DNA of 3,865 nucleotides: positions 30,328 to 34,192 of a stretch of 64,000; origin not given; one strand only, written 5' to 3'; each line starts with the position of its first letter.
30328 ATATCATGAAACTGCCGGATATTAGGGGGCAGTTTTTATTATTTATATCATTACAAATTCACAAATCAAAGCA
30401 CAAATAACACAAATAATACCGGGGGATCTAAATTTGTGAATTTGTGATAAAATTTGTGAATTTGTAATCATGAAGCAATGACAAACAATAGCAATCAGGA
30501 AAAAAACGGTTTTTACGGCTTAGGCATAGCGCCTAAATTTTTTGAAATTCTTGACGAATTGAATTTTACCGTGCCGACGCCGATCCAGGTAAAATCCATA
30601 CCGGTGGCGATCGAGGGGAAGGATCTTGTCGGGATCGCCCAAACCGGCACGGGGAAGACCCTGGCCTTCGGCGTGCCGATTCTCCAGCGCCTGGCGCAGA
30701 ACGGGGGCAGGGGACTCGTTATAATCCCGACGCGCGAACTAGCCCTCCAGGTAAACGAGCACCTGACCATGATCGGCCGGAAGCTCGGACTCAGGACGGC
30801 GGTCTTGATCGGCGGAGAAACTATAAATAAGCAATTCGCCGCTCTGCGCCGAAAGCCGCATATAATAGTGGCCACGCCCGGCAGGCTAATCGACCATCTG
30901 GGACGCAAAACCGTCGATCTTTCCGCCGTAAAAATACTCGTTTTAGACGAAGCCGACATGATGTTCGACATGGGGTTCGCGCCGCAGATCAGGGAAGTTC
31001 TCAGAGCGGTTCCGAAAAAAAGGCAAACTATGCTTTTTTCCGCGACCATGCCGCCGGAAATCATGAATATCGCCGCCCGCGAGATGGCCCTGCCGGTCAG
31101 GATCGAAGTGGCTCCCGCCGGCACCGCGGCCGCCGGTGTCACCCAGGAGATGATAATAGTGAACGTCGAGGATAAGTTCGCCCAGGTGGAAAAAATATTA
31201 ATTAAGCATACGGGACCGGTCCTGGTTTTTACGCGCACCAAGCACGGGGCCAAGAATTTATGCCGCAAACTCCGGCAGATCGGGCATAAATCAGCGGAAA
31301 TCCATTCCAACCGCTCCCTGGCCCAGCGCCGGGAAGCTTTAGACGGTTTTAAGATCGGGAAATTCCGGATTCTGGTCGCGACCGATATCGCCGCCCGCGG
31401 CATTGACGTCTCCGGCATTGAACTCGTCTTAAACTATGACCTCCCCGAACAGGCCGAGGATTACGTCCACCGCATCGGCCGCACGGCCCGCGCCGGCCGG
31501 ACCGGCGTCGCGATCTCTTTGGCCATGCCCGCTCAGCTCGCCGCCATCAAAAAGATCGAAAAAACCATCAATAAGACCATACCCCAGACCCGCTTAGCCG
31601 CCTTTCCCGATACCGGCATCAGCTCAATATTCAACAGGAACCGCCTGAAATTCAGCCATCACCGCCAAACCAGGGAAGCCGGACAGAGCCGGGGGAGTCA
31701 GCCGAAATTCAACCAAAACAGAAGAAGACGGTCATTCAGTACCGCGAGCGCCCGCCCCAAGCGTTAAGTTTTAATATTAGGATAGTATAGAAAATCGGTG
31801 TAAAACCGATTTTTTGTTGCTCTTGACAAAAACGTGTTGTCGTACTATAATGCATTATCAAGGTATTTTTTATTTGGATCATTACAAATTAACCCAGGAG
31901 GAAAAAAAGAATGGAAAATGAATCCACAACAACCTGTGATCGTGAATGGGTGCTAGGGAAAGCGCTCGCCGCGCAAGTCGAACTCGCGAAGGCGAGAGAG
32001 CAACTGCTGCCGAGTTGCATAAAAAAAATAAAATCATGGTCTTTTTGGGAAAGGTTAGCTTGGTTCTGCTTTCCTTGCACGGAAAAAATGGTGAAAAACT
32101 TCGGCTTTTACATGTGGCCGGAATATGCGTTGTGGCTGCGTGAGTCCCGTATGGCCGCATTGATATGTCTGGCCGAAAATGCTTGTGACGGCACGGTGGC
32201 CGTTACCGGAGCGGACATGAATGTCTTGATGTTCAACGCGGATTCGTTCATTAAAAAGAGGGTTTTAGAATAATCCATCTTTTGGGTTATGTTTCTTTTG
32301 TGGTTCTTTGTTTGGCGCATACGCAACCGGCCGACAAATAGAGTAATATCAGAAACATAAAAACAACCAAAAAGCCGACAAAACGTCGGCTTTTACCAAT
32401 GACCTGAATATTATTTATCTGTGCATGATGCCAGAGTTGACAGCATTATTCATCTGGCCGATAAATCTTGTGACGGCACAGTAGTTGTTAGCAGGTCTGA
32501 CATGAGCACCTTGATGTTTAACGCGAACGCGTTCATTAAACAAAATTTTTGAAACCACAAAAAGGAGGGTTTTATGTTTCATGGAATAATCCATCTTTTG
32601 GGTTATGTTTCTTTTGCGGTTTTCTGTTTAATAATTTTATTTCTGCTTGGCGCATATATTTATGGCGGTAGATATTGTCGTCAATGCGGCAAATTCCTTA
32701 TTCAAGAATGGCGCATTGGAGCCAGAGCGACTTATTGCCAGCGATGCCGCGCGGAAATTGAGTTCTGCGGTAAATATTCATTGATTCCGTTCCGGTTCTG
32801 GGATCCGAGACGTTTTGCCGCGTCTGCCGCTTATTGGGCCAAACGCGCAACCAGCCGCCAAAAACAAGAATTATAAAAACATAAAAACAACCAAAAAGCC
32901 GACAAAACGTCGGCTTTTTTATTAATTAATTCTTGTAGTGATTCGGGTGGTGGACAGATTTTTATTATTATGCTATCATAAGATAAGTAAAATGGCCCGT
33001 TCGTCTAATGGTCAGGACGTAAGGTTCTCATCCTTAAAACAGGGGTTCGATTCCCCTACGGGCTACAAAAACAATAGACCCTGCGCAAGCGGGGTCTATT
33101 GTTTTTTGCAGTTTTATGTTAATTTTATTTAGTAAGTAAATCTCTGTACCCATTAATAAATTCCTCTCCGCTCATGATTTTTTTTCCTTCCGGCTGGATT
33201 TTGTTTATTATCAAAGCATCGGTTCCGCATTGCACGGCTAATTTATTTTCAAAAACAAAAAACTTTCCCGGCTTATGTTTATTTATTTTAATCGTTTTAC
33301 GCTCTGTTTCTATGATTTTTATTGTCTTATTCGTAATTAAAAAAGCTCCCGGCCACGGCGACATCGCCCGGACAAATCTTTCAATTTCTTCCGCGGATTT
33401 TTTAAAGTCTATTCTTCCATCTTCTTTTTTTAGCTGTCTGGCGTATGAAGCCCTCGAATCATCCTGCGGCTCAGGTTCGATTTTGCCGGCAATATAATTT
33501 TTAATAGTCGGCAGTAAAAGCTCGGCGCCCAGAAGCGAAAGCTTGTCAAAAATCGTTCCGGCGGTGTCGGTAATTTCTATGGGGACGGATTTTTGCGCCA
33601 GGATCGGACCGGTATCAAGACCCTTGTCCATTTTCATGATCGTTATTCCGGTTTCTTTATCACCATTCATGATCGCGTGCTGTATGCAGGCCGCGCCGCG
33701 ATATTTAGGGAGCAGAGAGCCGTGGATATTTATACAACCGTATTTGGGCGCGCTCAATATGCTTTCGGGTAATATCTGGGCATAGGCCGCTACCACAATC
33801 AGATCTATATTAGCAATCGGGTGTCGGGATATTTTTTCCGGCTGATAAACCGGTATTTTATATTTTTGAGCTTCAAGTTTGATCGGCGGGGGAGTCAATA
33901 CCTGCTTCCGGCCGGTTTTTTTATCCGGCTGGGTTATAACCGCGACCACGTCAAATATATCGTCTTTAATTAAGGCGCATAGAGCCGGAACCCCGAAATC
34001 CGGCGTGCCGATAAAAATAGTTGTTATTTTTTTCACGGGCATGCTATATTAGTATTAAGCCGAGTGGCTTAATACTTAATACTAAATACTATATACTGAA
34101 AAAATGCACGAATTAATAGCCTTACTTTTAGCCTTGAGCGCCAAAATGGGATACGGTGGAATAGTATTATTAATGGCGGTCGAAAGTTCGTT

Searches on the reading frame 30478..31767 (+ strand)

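Call 52: search_protein_families(library=pfam, proteins=[window:30478-31767:+], max_evalue=0.00001)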
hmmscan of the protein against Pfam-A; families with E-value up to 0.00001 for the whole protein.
window:30478-31767:+ (429 aa): 3 families
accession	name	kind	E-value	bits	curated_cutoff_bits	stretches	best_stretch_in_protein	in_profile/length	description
PF00270.35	DEAD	-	3.1e-52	177.1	26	1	34-196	1-165/167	DEAD/DEAH box helicase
PF00271.37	Helicase_C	-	8.6e-29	100.5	23.5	1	233-340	2-110/110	Helicase conserved C-terminal domain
PF04851.21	ResIII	-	3.7e-06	27.4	22.5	0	54-191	30-162/164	Type III restriction enzyme, res subunit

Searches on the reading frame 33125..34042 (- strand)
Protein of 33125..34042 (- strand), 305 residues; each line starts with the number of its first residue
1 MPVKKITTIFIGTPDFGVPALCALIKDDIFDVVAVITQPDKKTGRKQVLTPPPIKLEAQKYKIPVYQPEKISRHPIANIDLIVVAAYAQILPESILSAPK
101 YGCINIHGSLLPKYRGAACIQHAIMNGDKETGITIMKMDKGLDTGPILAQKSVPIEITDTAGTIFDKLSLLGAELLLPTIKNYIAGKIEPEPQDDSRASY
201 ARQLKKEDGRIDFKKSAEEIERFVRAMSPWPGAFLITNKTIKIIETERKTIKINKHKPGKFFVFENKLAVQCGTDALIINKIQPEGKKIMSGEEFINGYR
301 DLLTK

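Call 52: search_protein_families(library=pfam, proteins=[window:33125-34042:-], max_evalue=0.00001)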
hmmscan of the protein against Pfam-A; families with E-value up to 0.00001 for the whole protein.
window:33125-34042:- (305 aa): 2 families
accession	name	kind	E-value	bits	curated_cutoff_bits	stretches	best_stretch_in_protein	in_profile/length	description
PF00551.24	Formyl_trans_N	-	2.5e-42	145.1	26.1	1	5-176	2-177/181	Formyl transferase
PF02911.23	Formyl_trans_C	-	3.1e-28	98.3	21.1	1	204-300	2-100/100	Formyl transferase, C-terminal domain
